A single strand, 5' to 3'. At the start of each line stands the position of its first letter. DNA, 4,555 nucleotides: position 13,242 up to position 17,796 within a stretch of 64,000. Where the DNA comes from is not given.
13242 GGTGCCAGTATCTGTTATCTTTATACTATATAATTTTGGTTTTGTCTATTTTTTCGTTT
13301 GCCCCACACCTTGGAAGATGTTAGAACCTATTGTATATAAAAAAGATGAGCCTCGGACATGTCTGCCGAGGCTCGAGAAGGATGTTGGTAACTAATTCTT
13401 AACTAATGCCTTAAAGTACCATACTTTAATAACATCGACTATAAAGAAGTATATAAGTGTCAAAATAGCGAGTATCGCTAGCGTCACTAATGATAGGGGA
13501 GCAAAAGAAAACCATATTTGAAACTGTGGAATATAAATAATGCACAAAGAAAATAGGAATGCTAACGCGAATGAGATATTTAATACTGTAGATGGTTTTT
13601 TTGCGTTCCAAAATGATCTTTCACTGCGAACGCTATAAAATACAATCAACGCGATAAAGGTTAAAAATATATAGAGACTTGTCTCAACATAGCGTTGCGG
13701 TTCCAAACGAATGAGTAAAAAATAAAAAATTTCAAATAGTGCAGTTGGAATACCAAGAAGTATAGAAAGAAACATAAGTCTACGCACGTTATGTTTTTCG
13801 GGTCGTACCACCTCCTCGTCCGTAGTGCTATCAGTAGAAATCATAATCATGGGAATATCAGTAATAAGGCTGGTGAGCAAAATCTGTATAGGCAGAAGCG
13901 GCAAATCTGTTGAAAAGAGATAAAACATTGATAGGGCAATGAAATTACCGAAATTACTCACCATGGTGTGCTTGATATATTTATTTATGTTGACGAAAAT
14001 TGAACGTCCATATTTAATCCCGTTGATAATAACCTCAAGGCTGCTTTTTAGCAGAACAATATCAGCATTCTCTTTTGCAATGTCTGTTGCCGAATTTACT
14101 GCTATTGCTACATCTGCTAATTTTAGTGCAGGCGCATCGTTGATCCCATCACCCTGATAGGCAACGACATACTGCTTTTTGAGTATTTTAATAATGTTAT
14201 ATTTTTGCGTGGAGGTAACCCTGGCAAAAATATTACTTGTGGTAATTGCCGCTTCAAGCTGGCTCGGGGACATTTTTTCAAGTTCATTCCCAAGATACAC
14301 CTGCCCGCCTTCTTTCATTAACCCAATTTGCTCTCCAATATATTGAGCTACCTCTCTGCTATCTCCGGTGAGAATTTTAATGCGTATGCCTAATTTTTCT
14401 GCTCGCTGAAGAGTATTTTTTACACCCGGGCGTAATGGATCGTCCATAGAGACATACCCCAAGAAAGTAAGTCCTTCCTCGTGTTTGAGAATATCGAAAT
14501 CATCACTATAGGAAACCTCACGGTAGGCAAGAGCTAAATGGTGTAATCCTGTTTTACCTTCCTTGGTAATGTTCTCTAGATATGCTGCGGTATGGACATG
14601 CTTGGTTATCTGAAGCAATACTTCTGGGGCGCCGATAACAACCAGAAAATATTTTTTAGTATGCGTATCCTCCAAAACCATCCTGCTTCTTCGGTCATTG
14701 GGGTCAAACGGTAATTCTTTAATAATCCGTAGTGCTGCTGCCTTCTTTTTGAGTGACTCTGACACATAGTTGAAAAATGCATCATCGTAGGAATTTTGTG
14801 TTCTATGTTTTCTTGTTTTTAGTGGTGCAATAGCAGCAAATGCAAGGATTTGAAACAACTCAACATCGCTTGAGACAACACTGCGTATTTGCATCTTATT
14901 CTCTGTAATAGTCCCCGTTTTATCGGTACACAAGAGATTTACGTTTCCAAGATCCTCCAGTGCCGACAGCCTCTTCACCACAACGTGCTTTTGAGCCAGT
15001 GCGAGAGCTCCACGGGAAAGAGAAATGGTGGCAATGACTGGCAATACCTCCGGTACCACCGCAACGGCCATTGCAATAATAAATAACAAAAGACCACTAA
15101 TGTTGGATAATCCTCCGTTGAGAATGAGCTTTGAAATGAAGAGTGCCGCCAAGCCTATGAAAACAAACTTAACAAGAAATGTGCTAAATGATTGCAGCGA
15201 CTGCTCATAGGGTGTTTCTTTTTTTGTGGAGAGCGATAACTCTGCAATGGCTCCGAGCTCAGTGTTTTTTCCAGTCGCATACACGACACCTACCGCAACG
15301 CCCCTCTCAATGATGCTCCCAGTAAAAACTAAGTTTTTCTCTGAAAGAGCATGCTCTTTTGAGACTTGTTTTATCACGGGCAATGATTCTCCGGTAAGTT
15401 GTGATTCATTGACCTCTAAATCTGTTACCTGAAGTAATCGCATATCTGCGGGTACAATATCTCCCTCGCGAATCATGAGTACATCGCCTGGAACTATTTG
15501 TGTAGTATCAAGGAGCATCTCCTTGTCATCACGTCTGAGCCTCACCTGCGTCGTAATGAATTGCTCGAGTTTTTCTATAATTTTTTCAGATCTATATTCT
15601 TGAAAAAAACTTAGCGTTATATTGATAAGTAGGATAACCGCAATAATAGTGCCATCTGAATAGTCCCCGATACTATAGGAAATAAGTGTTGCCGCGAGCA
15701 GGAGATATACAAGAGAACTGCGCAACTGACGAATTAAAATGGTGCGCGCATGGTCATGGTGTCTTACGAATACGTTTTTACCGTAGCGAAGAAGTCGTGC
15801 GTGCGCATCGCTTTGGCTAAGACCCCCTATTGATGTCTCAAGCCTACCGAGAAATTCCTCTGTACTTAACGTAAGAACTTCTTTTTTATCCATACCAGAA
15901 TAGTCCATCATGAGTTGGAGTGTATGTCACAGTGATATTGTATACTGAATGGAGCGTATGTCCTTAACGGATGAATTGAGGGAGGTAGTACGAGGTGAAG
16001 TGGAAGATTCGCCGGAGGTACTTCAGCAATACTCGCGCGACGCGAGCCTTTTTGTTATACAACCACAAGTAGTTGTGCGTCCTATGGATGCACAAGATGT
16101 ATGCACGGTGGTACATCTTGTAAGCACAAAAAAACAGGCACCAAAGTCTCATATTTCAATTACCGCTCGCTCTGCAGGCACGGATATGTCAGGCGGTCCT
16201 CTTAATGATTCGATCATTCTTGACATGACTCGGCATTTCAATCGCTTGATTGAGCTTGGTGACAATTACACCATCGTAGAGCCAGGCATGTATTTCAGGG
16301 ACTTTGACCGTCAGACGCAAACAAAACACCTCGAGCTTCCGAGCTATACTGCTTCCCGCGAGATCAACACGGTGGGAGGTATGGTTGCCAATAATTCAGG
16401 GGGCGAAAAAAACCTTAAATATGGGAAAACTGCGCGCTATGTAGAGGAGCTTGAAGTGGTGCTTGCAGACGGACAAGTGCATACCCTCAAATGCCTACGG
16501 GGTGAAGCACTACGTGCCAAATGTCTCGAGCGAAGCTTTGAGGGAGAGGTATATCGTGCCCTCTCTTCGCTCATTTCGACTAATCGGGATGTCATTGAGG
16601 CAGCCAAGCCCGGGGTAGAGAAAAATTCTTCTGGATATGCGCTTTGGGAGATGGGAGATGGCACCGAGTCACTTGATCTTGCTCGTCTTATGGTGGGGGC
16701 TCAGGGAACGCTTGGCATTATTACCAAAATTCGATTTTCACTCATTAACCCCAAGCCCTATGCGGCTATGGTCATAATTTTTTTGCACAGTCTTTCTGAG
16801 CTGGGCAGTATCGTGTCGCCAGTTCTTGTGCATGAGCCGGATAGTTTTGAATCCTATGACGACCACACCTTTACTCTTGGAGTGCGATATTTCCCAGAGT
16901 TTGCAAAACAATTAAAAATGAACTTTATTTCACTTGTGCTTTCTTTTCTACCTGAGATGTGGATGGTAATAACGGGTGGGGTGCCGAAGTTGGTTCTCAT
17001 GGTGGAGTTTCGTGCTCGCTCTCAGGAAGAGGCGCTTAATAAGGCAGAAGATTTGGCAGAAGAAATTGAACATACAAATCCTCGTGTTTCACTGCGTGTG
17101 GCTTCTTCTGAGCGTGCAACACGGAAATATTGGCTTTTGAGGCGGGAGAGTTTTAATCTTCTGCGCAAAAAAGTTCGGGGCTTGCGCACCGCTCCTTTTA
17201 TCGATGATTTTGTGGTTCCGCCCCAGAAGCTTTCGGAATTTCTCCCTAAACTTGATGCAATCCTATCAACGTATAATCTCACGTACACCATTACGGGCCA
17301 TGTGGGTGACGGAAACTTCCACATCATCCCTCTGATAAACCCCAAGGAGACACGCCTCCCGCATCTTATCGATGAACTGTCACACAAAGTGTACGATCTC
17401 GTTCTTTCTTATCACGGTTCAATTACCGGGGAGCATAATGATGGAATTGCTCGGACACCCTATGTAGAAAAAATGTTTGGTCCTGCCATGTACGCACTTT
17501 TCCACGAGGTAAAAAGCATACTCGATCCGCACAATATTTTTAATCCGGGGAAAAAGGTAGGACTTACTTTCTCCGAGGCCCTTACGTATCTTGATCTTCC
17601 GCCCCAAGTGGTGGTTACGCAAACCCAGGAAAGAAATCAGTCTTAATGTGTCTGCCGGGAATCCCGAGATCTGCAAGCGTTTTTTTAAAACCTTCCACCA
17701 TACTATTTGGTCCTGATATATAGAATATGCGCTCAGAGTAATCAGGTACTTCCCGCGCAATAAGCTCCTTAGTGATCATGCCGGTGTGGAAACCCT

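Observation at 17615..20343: FMN-binding lipoprotein + ApbE flavin transferase + membrane FAD/NAD(P) oxidoreductase: candidate flavin-based extracytoplasmic electron-transfer module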

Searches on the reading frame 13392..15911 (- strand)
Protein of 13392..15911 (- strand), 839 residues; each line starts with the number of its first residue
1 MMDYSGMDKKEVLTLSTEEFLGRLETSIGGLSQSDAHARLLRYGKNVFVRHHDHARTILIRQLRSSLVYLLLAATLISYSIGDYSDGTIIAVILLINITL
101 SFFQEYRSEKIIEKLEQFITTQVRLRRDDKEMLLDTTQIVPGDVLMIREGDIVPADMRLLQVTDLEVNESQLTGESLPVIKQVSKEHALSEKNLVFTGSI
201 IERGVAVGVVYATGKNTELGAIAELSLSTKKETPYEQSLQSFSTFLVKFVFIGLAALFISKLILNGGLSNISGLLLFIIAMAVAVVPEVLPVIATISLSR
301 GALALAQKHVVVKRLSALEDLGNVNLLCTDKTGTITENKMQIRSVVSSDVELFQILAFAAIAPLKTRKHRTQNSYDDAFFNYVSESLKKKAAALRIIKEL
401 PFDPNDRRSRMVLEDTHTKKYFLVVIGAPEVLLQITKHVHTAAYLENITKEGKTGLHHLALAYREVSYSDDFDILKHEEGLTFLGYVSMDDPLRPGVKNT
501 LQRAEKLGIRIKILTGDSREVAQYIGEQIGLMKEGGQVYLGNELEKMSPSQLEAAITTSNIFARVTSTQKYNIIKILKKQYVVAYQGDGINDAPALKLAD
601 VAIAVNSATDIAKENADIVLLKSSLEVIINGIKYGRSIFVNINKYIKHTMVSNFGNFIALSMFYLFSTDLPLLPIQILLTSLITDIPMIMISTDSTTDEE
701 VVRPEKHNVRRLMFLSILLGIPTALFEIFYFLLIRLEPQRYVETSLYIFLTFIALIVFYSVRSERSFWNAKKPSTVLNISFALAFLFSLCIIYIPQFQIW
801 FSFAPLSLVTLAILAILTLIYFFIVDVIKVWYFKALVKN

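Call 3: search_protein_families(library=pfam, proteins=[window:13392-15911:-], max_evalue=0.01)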
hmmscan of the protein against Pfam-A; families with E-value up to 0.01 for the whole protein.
window:13392-15911:- (839 aa): 7 families
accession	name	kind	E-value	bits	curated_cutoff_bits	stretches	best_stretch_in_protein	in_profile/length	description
PF00122.25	E1-E2_ATPase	-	1.1e-42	146.1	28.1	1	120-308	4-181/181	E1-E2 ATPase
PF00689.26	Cation_ATPase_C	-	7.6e-18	65.3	27.3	1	670-830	2-174/175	Cation transporting ATPase, C-terminus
PF00702.32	Hydrolase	-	1.1e-13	52.5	26.4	1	326-600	3-191/191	haloacid dehalogenase-like hydrolase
PF00690.31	Cation_ATPase_N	-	6.5e-11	42.2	20.4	1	15-78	4-69/69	Cation transporter/ATPase, N-terminus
PF13246.12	Cation_ATPase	-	2.4e-05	24.7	21.7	1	372-438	21-90/91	Cation transport ATPase (P-type)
PF08282.18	Hydrolase_3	-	0.00014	22.2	20.9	1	585-623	208-246/255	haloacid dehalogenase-like hydrolase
PF12710.13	HAD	-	0.0011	19.9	27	1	493-597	86-189/189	haloacid dehalogenase-like hydrolase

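Call 60: search_protein_families(library=ncbifam, proteins=[window:13392-15911:-], max_evalue=0.00001)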
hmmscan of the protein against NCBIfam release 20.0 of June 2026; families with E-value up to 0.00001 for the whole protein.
window:13392-15911:- (839 aa): 20 families
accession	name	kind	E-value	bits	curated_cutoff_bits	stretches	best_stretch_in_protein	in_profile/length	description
TIGR01647.1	ATPase-IIIA_H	equivalog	1.2e-139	466.7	615.5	1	30-789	1-750/755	plasma-membrane proton-efflux P-type ATPase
TIGR01524.1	ATPase-IIIB_Mg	equivalog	3.8e-131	438.6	610.75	1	14-833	17-861/867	magnesium-translocating P-type ATPase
NF011702.0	PRK15122.1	subfamily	1.2e-122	410.6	975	1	16-734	35-795/907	magnesium-translocating P-type ATPase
TIGR01522.1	ATPase-IIA2_Ca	equivalog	4.3e-118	395.3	798.3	1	12-832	4-849/854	calcium-transporting P-type ATPase, PMR1-type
TIGR01116.1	ATPase-IIA1_Ca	equivalog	9.5e-100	334.9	703.4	2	60-349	2-290/799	calcium-translocating P-type ATPase, SERCA-type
TIGR01523.1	ATPase-IID_K-Na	equivalog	3.5e-84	283.1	645.05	3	19-224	17-228/997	potassium/sodium efflux P-type ATPase, fungal-type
TIGR01517.1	ATPase-IIB_Ca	equivalog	1e-83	282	507.05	1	27-763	51-809/882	calcium-translocating P-type ATPase, PMCA-type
TIGR01106.1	ATPase-IIC_X-K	subfamily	7.1e-80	269.1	946.1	3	14-344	19-364/997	Na,H/K antiporter P-type ATPase subunit alpha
TIGR01494.1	ATPase_P-type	subfamily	1.6e-76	257.7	62.3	3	90-346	2-233/478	HAD-IC family P-type ATPase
TIGR01525.1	ATPase-IB_hvy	subfamily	1.8e-64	218.6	346.25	2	70-533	4-428/560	heavy metal translocating P-type ATPase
TIGR01657.1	P-ATPase-V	hypoth_equivalog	3.7e-64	216.8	618.25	3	27-347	137-471/1055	ATP13A2 family polyamine export P-type ATPase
TIGR01512.1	ATPase-IB2_Cd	subfamily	2.1e-48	165.2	313.5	2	70-350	4-260/494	cadmium family heavy metal-translocating P-type ATPase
TIGR01511.1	ATPase-IB1_Cu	subfamily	2.6e-44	152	397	2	87-357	46-294/542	copper-translocating P-type ATPase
NF008262.1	PRK11033.1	equivalog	1.6e-37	129.4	1005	2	74-360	185-462/731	zinc/cadmium/mercury/lead-transporting ATPase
NF033775.1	P_type_ZntA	exception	1.1e-32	113.2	1240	2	74-361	190-468/732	Zn(II)/Cd(II)/Pb(II) translocating P-type ATPase ZntA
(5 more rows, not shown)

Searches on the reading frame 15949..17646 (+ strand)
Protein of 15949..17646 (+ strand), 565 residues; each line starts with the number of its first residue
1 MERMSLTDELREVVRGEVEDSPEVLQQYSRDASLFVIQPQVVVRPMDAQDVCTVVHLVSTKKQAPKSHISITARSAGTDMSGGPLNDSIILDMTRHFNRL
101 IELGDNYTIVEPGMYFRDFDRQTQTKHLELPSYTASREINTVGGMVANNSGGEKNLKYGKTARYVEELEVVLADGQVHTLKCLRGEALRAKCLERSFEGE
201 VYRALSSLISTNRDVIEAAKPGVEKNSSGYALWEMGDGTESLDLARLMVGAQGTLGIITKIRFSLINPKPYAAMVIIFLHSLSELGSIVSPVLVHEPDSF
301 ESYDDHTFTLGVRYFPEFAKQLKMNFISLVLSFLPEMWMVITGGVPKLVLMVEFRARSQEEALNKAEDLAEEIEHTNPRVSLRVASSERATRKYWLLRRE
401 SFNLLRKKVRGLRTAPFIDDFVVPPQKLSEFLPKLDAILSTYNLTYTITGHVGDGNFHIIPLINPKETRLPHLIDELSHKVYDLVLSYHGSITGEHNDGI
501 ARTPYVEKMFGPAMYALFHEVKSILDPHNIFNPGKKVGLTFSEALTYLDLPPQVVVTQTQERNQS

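Call 3: search_protein_families(library=pfam, proteins=[window:15949-17646:+], max_evalue=0.01)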
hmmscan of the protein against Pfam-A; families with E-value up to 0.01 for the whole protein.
window:15949-17646:+ (565 aa): 2 families
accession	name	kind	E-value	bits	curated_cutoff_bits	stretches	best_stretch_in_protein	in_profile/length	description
PF02913.24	FAD-oxidase_C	-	8.4e-46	157.1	21.2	1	347-535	61-247/248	FAD linked oxidases, C-terminal domain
PF01565.28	FAD_binding_4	-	8e-28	97.3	26.4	1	39-180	1-138/139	FAD binding domain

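Call 60: search_protein_families(library=ncbifam, proteins=[window:15949-17646:+], max_evalue=0.00001)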
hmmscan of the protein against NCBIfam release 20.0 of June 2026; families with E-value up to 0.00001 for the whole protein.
window:15949-17646:+ (565 aa): 4 families
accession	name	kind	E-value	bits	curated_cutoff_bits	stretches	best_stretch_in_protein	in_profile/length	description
NF049975.1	2HglutDHaseYdiJ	equivalog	3.1e-72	243.7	1350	1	14-537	27-540/1018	D-2-hydroxyglutarate dehydrogenase YdiJ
TIGR00387.1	glcD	equivalog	1.1e-55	189.2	567.9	2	349-535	233-413/413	glycolate oxidase subunit GlcD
NF008408.0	PRK11230.1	equivalog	2.4e-34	118.6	897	2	372-537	311-472/499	glycolate oxidase subunit GlcD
NF008439.0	PRK11282.1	equivalog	9.3e-09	34.6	284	0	242-277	147-181/358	glycolate oxidase subunit GlcE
